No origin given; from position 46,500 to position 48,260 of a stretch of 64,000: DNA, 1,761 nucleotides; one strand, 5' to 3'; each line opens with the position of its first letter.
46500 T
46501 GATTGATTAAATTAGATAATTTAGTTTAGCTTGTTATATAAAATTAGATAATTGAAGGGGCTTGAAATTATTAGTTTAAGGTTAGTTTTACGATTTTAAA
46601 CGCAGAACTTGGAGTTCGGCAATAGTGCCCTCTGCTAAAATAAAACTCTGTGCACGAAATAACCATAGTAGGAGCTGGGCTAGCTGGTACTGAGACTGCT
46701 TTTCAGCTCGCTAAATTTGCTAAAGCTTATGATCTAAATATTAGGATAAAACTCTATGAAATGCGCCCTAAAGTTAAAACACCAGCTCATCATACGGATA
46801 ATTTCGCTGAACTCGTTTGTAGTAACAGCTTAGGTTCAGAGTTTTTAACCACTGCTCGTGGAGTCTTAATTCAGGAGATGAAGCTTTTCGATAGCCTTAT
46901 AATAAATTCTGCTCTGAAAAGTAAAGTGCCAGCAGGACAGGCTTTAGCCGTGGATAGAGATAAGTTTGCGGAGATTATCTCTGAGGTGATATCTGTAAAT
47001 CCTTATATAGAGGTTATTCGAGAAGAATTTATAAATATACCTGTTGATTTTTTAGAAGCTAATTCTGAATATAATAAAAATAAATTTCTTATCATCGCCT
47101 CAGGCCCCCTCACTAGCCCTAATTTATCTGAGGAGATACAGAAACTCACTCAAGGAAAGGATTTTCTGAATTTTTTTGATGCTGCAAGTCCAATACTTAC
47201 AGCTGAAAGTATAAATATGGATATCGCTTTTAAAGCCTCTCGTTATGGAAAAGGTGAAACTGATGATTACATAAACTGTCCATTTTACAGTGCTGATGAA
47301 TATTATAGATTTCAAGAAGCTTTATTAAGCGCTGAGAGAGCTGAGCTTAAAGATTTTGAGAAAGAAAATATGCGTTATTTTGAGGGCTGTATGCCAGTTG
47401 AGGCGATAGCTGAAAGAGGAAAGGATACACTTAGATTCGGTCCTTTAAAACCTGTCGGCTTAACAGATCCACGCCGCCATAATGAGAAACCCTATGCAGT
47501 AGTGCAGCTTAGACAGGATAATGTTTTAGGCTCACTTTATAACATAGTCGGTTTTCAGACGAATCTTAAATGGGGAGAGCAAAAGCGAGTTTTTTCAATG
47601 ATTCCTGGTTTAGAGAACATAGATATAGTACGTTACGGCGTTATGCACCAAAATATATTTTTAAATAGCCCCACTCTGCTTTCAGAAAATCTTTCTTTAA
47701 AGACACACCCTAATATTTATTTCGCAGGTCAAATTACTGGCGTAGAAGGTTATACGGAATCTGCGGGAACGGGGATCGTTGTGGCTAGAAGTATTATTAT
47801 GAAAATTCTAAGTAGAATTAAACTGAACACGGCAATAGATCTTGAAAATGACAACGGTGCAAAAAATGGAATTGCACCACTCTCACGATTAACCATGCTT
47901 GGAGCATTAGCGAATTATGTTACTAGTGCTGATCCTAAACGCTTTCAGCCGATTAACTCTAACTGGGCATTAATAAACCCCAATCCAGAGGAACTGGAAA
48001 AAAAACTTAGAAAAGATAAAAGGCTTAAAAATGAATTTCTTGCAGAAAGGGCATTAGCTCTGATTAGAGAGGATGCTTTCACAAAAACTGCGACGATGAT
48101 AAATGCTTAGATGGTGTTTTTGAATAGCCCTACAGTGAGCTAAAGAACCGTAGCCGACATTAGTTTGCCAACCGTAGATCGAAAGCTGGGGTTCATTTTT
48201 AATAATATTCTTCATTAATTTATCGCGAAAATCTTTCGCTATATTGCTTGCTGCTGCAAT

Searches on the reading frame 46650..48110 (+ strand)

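Call 18: search_protein_families(library=ncbifam, proteins=[window:46650-48110:+], max_evalue=1e-20)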
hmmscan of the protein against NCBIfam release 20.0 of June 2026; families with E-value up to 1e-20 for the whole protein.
window:46650-48110:+ (486 aa): 2 families
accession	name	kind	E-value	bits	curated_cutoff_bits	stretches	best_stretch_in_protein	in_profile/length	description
NF003739.0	PRK05335.1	equivalog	2.9e-173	576.7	262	1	2-474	4-433/441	methylenetetrahydrofolate--tRNA-(uracil(54)-C(5))-methyltransferase (FADH(2)-oxidizing) TrmFO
TIGR00137.1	gid_trmFO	equivalog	3.4e-158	527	428.65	1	3-473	2-427/433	FADH(2)-oxidizing methylenetetrahydrofolate--tRNA-(uracil(54)-C(5))-methyltransferase TrmFO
